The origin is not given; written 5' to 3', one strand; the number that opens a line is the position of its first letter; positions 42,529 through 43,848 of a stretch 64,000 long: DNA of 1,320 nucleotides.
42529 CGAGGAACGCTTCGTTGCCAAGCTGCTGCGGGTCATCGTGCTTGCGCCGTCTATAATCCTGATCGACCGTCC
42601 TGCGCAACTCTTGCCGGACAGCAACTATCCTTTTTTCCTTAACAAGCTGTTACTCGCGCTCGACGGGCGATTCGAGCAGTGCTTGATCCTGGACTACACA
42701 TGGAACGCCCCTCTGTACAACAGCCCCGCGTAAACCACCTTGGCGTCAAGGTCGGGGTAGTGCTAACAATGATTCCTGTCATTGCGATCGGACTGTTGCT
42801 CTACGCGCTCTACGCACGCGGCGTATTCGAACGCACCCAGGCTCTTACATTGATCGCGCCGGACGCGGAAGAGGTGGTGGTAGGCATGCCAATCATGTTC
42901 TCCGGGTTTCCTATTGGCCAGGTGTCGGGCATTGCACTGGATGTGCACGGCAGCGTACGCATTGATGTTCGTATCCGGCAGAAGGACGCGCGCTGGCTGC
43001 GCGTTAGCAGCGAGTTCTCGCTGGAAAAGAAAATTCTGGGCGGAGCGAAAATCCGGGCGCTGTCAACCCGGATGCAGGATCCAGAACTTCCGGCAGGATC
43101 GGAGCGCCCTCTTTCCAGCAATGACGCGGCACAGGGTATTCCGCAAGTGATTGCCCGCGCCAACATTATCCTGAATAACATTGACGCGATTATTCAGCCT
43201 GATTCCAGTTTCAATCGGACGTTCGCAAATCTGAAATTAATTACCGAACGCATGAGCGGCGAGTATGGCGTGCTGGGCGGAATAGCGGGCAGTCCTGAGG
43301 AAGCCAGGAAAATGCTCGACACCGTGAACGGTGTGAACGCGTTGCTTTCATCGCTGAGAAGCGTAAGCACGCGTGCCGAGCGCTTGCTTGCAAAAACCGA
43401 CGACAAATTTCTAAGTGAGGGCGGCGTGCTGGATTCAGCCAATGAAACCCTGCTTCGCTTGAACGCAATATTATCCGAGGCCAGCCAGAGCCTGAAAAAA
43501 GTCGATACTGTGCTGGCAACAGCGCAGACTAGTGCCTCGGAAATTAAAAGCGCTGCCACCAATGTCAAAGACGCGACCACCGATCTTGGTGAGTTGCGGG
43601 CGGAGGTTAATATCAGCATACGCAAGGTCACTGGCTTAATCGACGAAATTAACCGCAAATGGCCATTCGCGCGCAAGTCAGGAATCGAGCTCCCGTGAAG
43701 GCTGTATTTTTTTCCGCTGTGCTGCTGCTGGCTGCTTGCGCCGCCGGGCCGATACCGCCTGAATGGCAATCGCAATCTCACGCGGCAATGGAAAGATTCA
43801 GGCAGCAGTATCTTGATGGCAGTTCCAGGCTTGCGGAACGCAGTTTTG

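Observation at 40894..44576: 3.6-kb AT-rich cassette bracketed by 52-bp direct repeats that are two diverged copies of a GST gene 3' end: an integration scar with no integrase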

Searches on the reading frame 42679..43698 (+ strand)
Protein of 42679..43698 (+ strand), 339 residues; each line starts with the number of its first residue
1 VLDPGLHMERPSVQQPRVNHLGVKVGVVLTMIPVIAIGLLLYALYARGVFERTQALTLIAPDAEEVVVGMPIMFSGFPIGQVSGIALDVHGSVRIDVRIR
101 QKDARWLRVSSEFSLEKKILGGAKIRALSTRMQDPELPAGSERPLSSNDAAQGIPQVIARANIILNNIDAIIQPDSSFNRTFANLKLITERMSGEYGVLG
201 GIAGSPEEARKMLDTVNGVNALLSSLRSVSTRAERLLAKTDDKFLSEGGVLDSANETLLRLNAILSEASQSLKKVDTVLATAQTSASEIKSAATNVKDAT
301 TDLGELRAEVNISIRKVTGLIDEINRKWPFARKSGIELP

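Call 6: search_protein_families(library=pfam, proteins=[window:42679-43698:+], max_evalue=0.01)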
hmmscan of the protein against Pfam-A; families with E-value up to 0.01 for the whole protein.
window:42679-43698:+ (339 aa): 2 families
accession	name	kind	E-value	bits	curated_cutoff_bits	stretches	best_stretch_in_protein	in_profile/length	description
PF02470.25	MlaD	-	2.4e-08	34.5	25.1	1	53-125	2-75/81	MlaD protein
PF06103.16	DUF948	-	0.01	16.5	37.2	0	248-284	43-79/89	Bacterial protein of unknown function (DUF948)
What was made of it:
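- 42700..43698 (+): MlaD/MCE-domain protein, 332 aa. Pfam PF02470 (call 6).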

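Call 13: find_homologous_proteins(query=window:42679-43698:+)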
Query window:42679-43698:+ (339 aa): 6262 proteins with E <= 0.001 among 8000 candidates; the best 120 are listed.
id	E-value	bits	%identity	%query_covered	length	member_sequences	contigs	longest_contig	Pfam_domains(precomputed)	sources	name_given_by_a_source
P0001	3.2e-202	688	99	98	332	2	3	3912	PF28544.1,PF02470.26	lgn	-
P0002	3.1e-154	531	75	98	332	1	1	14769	PF28544.1,PF02470.26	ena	-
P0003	3.1e-154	531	75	98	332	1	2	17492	PF28544.1,PF02470.26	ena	-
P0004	4.2e-154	530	75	98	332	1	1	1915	PF28544.1,PF02470.26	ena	-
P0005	4.3e-154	530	74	98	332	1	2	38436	PF28544.1,PF02470.26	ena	-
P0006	5.4e-154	530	75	98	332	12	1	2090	PF28544.1,PF02470.26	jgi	jgi:phospholipid/cholesterol/gamma-HCH transport system substrate-binding protein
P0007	8.2e-154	529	74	98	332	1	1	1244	PF28544.1,PF02470.26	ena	-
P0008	1.1e-153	529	75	98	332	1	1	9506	PF28544.1,PF02470.26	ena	-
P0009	1.1e-153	529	74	98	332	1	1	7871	PF28544.1,PF02470.26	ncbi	-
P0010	1.2e-153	529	75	98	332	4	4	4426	PF28544.1,PF02470.26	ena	-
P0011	1.5e-153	529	75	98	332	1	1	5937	PF28544.1,PF02470.26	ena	-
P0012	1.8e-153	528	76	98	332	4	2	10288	PF28544.1,PF02470.26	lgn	-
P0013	2.2e-153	528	74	98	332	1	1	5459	PF28544.1,PF02470.26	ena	-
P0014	2.9e-153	528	74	98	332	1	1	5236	PF28544.1,PF02470.26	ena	-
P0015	3.8e-153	527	74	98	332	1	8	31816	PF28544.1,PF02470.26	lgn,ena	-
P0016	5.7e-153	527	74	98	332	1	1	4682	PF28544.1,PF02470.26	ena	-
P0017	6.0e-153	527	74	98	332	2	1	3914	PF02470.26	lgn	-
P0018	6.2e-153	527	74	98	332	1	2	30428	PF28544.1,PF02470.26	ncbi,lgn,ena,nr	ncbi:MAG TPA: MlaD family protein [Burkholderiales bacterium]|nr:MlaD family protein [Burkholderiale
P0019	1.8e-152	525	75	98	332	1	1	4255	PF28544.1,PF02470.26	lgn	-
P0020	1.9e-152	525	74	98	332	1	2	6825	PF28544.1,PF02470.26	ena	-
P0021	2.3e-152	525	75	98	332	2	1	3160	PF28544.1,PF02470.26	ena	-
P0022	6.9e-152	523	75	98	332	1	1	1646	PF28544.1,PF02470.26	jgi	jgi:phospholipid/cholesterol/gamma-HCH transport system substrate-binding protein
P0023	1.1e-151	522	74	98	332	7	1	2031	PF28544.1,PF02470.26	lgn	-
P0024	1.2e-151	522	74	98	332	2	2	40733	PF28544.1,PF02470.26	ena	-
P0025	1.9e-151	522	74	98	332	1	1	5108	PF28544.1,PF02470.26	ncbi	-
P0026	2.4e-151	521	75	98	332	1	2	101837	PF28544.1,PF02470.26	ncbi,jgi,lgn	-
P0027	3.0e-151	521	75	98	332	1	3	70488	PF28544.1,PF02470.26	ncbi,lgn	-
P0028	1.7e-150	519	73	98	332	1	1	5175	PF02470.26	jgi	jgi:phospholipid/cholesterol/gamma-HCH transport system substrate-binding protein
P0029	3.6e-150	518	74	98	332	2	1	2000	PF28544.1,PF02470.26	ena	-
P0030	6.6e-150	517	73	98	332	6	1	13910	PF28544.1,PF02470.26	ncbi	-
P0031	7.6e-150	516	72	98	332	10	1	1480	PF28544.1,PF02470.26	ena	-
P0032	1.2e-149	516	73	98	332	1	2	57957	PF28544.1,PF02470.26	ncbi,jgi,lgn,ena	ncbi:MAG TPA: MlaD family protein [Burkholderiales bacterium]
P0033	1.3e-149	516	73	98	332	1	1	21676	PF28544.1,PF02470.26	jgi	jgi:phospholipid/cholesterol/gamma-HCH transport system substrate-binding protein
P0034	1.4e-149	516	73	98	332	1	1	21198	PF28544.1,PF02470.26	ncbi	-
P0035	1.4e-149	516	73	98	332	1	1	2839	PF28544.1,PF02470.26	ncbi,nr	ncbi:MAG: MCE family protein [Prolixibacteraceae bacterium]|nr:MCE family protein [Burkholderiales b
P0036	1.7e-149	515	73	98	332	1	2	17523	PF28544.1,PF02470.26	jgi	jgi:phospholipid/cholesterol/gamma-HCH transport system substrate-binding protein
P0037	2.1e-149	515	73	98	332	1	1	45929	PF28544.1,PF02470.26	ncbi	-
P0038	2.5e-149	515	73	98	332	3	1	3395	PF28544.1,PF02470.26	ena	-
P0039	4.4e-149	514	73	98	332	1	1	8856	PF28544.1,PF02470.26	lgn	-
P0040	5.6e-149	514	73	98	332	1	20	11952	PF28544.1,PF02470.26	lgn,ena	-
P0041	6.4e-149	513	72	98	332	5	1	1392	PF28544.1,PF02470.26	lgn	-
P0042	7.5e-149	513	73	98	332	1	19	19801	PF28544.1,PF02470.26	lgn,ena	-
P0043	7.8e-149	513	72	98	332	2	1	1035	PF02470.26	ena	-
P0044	1.0e-148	513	73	98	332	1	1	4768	PF28544.1,PF02470.26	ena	-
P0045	3.4e-148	511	71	98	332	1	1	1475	PF28544.1,PF02470.26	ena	-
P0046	4.0e-148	511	73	98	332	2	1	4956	PF02470.26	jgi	jgi:phospholipid/cholesterol/gamma-HCH transport system substrate-binding protein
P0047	4.0e-148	511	73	98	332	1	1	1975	PF28544.1,PF02470.26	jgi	jgi:phospholipid/cholesterol/gamma-HCH transport system substrate-binding protein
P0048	6.3e-148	510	72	98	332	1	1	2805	PF28544.1,PF02470.26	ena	-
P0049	8.3e-148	510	72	98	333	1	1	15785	PF02470.26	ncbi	ncbi:MAG: MlaD family protein [Betaproteobacteria bacterium]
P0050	1.0e-147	509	73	98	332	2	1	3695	PF28544.1,PF02470.26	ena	-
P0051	1.6e-147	509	73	98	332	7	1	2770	PF28544.1,PF02470.26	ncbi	-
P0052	1.9e-147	509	71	98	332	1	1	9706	PF28544.1,PF02470.26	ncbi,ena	-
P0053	8.6e-147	506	71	98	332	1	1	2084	PF28544.1,PF02470.26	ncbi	-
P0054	1.9e-146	505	70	98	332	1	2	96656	PF28544.1,PF02470.26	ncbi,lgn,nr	ncbi:MAG TPA: MlaD family protein [Burkholderiales bacterium]|nr:MlaD family protein [Burkholderiale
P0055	5.4e-146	504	70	98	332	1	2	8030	PF28544.1,PF02470.26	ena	-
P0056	1.0e-145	503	70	98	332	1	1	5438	PF28544.1,PF02470.26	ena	-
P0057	1.1e-145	503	70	98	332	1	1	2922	PF28544.1,PF02470.26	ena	-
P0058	1.1e-145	503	72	98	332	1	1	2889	PF28544.1,PF02470.26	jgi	jgi:phospholipid/cholesterol/gamma-HCH transport system substrate-binding protein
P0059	2.6e-145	502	70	98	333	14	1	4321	PF02470.26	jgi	jgi:phospholipid/cholesterol/gamma-HCH transport system substrate-binding protein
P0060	3.8e-145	501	70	98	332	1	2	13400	PF28544.1,PF02470.26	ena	-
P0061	4.6e-145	501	70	98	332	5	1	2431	PF28544.1,PF02470.26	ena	-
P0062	8.0e-145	500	70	98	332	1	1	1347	PF02470.26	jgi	jgi:phospholipid/cholesterol/gamma-HCH transport system substrate-binding protein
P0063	9.7e-145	500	70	98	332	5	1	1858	PF28544.1,PF02470.26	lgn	-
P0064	4.2e-144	498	70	98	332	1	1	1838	PF28544.1,PF02470.26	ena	-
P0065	5.0e-143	494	69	98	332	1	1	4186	PF02470.26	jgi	jgi:phospholipid/cholesterol/gamma-HCH transport system substrate-binding protein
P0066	3.4e-140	485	68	98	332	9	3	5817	PF02470.26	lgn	-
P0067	4.7e-140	484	69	98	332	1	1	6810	PF02470.26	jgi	jgi:phospholipid/cholesterol/gamma-HCH transport system substrate-binding protein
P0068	1.1e-139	483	67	98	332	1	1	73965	PF02470.26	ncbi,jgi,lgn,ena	-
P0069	1.2e-139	483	66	98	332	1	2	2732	PF28544.1,PF02470.26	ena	-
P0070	3.4e-139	481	68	98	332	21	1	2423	PF02470.26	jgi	-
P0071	6.0e-138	477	67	98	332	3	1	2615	PF28544.1,PF02470.26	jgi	jgi:phospholipid/cholesterol/gamma-HCH transport system substrate-binding protein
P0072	8.3e-138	477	67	98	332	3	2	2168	PF02470.26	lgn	-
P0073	1.5e-137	476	68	98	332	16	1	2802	PF02470.26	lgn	-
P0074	1.7e-137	476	67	98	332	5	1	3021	PF02470.26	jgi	jgi:phospholipid/cholesterol/gamma-HCH transport system substrate-binding protein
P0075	7.0e-137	474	67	98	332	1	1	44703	PF28544.1,PF02470.26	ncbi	-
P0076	1.6e-136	473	65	98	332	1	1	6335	PF28544.1,PF02470.26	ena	-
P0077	6.4e-136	471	70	92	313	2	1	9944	PF02470.26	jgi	jgi:phospholipid/cholesterol/gamma-HCH transport system substrate-binding protein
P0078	7.3e-136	471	65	98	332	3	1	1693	PF02470.26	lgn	-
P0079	7.8e-136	470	66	98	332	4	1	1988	PF02470.26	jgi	jgi:phospholipid/cholesterol/gamma-HCH transport system substrate-binding protein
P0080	1.7e-135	469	68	98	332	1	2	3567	PF02470.26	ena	-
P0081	3.2e-135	468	65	98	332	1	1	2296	PF02470.26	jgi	jgi:phospholipid/cholesterol/gamma-HCH transport system substrate-binding protein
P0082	5.3e-135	468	67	98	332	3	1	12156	PF02470.26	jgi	jgi:phospholipid/cholesterol/gamma-HCH transport system substrate-binding protein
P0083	2.3e-134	466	70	92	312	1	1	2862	PF02470.26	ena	-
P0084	1.0e-133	463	64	98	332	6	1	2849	PF02470.26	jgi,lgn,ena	-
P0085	1.7e-130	453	66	98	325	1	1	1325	PF02470.26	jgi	jgi:phospholipid/cholesterol/gamma-HCH transport system substrate-binding protein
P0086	3.4e-130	452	63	98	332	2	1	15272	PF02470.26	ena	-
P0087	5.3e-129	448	62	100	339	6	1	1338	PF28544.1,PF02470.26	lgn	-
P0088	7.3e-129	448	62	98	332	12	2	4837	PF02470.26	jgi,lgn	jgi:phospholipid/cholesterol/gamma-HCH transport system substrate-binding protein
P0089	1.1e-128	447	63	98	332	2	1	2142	PF28544.1,PF02470.26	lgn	-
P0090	3.0e-126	439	61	98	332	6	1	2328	PF28544.1,PF02470.26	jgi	jgi:phospholipid/cholesterol/gamma-HCH transport system substrate-binding protein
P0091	3.2e-126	439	62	98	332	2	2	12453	PF28544.1,PF02470.26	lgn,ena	-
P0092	8.5e-126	437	62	98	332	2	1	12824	PF28544.1,PF02470.26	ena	-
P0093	8.5e-126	437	62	98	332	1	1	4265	PF02470.26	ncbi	-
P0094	1.2e-125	437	63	98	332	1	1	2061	PF28544.1,PF02470.26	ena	-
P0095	8.6e-125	434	61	98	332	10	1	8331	PF02470.26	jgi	-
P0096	2.2e-124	433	61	98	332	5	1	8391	PF28544.1,PF02470.26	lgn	-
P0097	3.4e-124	432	61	98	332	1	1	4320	PF02470.26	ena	-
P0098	3.6e-124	432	60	98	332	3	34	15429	PF28544.1,PF02470.26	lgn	-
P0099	1.0e-122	427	61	98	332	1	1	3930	PF28544.1,PF02470.26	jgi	jgi:phospholipid/cholesterol/gamma-HCH transport system substrate-binding protein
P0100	1.3e-122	427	62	98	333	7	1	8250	PF02470.26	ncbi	-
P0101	3.5e-122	426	61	98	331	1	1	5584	PF28544.1,PF02470.26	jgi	jgi:phospholipid/cholesterol/gamma-HCH transport system substrate-binding protein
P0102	6.3e-121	421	60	98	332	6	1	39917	PF02470.26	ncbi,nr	ncbi:MAG TPA: MlaD family protein [Burkholderiales bacterium]|nr:MlaD family protein [Burkholderiale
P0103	3.2e-119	416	60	98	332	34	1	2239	PF02470.26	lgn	-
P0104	9.2e-119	414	61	98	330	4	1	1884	PF28544.1,PF02470.26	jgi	jgi:phospholipid/cholesterol/gamma-HCH transport system substrate-binding protein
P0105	1.0e-118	414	60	98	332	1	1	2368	PF02470.26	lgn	-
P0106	2.3e-118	413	58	98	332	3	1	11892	PF28544.1,PF02470.26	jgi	jgi:phospholipid/cholesterol/gamma-HCH transport system substrate-binding protein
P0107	1.2e-116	407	59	98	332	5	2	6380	PF02470.26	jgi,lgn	jgi:phospholipid/cholesterol/gamma-HCH transport system substrate-binding protein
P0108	2.1e-116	407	57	98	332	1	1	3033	PF28544.1,PF02470.26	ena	-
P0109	1.0e-115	404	59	98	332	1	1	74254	PF02470.26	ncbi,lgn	ncbi:MAG: MlaD family protein [Burkholderiales bacterium]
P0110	1.2e-115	404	58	98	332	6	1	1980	PF02470.26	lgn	-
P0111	2.5e-115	403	57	98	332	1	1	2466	PF02470.26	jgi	jgi:phospholipid/cholesterol/gamma-HCH transport system substrate-binding protein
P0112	1.7e-113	397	57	98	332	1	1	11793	PF02470.26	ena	-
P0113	9.8e-112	391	56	98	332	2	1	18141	PF02470.26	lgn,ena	-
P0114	2.7e-111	390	56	98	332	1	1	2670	PF28544.1,PF02470.26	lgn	-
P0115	8.7e-110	385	54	98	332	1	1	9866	PF28544.1,PF02470.26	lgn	-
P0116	1.0e-108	381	55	98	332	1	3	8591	PF02470.26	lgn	-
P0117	7.2e-107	375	52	100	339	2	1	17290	PF28544.1,PF02470.26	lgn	-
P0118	1.7e-106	374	53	98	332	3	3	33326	PF28544.1,PF02470.26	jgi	jgi:phospholipid/cholesterol/gamma-HCH transport system substrate-binding protein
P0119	2.3e-99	351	49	98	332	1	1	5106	PF28544.1,PF02470.26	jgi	jgi:phospholipid/cholesterol/gamma-HCH transport system substrate-binding protein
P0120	2.6e-99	351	52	98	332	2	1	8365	PF28544.1,PF02470.26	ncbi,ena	-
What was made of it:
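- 42700..43698 (+): 6,262 homologs were found, and the nearest outside this species are 74-76% identical (call 13).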

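Call 14: find_encoding_contigs(protein=P0026, flank=10000, max_places=3)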
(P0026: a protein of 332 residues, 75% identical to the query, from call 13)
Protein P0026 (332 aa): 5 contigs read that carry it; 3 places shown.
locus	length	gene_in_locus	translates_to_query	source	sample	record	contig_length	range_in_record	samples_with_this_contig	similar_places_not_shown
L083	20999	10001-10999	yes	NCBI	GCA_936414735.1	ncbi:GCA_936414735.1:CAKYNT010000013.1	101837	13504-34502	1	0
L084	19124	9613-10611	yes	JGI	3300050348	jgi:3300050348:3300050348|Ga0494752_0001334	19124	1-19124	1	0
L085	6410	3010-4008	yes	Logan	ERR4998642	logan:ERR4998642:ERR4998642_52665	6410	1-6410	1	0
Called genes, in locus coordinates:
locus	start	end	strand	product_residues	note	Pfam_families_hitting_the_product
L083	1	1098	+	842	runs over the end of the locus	PF00343:Phosphorylase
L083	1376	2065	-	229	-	PF03737:RraA-like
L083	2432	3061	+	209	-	-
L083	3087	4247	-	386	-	PF02771:Acyl-CoA_dh_N, PF02770:Acyl-CoA_dh_M, PF00441:Acyl-CoA_dh_1, PF08028:Acyl-CoA_dh_2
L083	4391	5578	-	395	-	PF02515:CoA_transf_3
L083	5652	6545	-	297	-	PF03401:TctC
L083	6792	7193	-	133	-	PF00190:Cupin_1 (weak), PF05899:Cupin_3, PF02311:AraC_binding, PF07883:Cupin_2, PF12852:Cupin_6 (weak), PF14525:AraC_binding_2 (weak)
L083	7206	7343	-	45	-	-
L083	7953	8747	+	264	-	PF03328:HpcH_HpaI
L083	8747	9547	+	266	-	PF02405:MlaE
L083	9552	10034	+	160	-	-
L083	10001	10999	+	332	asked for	PF02470:MlaD, PF28544:Helical_needle (faint)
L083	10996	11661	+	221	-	-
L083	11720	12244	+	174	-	-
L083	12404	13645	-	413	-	PF13458:Peripla_BP_6, PF13433:Peripla_BP_5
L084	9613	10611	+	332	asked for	PF02470:MlaD, PF28544:Helical_needle (faint)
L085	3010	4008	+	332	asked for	PF02470:MlaD, PF28544:Helical_needle (faint)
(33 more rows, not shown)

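Call 15: find_encoding_contigs(protein=P0027, flank=10000, max_places=3)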
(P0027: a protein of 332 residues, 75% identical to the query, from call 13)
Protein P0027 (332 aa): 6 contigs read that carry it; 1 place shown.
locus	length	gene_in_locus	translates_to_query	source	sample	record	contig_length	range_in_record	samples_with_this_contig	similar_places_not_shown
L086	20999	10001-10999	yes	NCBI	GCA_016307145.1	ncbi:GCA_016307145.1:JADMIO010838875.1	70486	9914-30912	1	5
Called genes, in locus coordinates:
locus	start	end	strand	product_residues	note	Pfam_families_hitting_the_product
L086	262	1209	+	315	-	PF01548:DEDD_Tnp_IS110, PF02371:Transposase_20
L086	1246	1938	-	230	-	PF03737:RraA-like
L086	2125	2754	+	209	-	-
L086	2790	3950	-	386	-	PF02771:Acyl-CoA_dh_N, PF02770:Acyl-CoA_dh_M, PF00441:Acyl-CoA_dh_1, PF08028:Acyl-CoA_dh_2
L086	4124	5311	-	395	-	PF02515:CoA_transf_3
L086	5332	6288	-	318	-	PF03401:TctC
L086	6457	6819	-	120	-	PF00190:Cupin_1 (weak), PF05899:Cupin_3 (weak), PF07883:Cupin_2, PF02311:AraC_binding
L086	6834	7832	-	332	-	PF01408:GFO_IDH_MocA, PF02894:GFO_IDH_MocA_C, PF22725:GFO_IDH_MocA_C3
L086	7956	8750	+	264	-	PF03328:HpcH_HpaI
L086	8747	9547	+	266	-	PF02405:MlaE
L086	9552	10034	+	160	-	-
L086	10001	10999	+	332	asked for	PF02470:MlaD, PF28544:Helical_needle (faint)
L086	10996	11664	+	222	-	-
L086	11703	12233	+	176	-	-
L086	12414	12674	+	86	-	-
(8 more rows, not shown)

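Call 16: find_encoding_contigs(protein=P0005, flank=10000, max_places=3)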
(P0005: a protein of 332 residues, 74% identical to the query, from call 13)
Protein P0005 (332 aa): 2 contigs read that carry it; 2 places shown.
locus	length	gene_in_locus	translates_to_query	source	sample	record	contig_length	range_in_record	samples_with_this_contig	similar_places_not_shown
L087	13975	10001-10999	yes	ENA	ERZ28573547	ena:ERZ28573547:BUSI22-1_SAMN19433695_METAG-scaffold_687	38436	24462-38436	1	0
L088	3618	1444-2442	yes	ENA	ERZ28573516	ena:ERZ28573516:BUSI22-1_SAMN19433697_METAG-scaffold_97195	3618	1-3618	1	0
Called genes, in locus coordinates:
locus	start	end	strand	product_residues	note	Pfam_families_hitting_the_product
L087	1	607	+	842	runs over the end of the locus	PF00343:Phosphorylase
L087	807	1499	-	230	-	PF03737:RraA-like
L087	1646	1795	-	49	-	PF18919:DUF5670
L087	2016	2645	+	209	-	-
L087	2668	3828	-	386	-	PF02771:Acyl-CoA_dh_N, PF02770:Acyl-CoA_dh_M, PF00441:Acyl-CoA_dh_1, PF08028:Acyl-CoA_dh_2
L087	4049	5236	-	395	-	PF02515:CoA_transf_3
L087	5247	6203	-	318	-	PF03401:TctC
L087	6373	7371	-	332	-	PF01408:GFO_IDH_MocA, PF02894:GFO_IDH_MocA_C, PF22725:GFO_IDH_MocA_C3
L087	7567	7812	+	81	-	-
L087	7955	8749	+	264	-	PF03328:HpcH_HpaI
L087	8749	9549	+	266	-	PF02405:MlaE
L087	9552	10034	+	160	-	-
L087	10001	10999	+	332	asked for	PF02470:MlaD, PF28544:Helical_needle (faint)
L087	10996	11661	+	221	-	-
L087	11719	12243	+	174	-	-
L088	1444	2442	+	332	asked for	PF02470:MlaD, PF28544:Helical_needle (faint)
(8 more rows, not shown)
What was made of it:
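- Closest known: Mla/MCE. Different: In home loci the operon is headed by an HpcH/HpaI aldolase-like gene (calls 14-16).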

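Call 18: find_related_loci(query=window:42700-43698:+, collection=metagenome_contigs, flank=8000)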
Query window:42700-43698:+ (332 aa) in metagenome_contigs; peptide patterns used: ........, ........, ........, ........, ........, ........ (x = any residue, [..] = any of these).
600 stretches matched a pattern (row limit reached: there are more); 152 encode a relative of the query (tblastn E <= 1e-3); the best 80 are kept; 80 distinct loci.
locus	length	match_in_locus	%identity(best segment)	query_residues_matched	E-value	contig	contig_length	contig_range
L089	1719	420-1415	75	1-332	0e+0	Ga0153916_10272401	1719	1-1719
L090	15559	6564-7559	74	1-332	2e-165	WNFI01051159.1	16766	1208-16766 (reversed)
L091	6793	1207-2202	74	1-332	4e-165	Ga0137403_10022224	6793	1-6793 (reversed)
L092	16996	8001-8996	75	1-332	1e-163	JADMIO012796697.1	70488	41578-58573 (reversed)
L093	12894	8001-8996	73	1-332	1e-162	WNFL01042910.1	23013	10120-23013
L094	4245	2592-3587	72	1-332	3e-165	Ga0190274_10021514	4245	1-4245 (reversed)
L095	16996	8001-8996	67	1-332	2e-152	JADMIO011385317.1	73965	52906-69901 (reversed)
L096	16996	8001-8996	68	1-332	1e-150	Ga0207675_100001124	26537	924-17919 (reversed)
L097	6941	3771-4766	68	1-332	7e-151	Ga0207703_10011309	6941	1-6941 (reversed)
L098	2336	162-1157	64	1-332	9e-156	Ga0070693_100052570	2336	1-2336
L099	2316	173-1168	61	1-332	1e-138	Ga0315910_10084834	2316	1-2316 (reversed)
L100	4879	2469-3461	60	1-332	3e-125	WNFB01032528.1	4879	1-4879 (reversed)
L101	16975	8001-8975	47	1-332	1e-95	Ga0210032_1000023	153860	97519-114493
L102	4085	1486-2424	48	13-332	8e-94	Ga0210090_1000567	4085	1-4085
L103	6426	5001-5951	48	1-332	1e-92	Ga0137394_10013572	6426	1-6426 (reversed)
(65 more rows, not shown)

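Call 27: find_encoding_contigs(protein=P0009, flank=6000, max_places=2)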
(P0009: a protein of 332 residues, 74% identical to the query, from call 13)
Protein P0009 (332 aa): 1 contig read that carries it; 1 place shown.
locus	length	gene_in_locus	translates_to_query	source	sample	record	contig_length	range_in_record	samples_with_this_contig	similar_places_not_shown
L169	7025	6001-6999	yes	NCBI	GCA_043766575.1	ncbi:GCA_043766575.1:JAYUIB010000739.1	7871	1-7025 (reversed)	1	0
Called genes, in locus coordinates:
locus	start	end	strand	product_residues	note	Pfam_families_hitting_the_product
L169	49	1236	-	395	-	PF02515:CoA_transf_3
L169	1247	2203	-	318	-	PF03401:TctC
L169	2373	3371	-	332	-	PF01408:GFO_IDH_MocA, PF02894:GFO_IDH_MocA_C, PF22725:GFO_IDH_MocA_C3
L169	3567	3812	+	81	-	-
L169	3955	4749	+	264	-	PF03328:HpcH_HpaI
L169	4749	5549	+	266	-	PF02405:MlaE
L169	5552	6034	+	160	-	-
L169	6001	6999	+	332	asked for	PF02470:MlaD, PF28544:Helical_needle (faint)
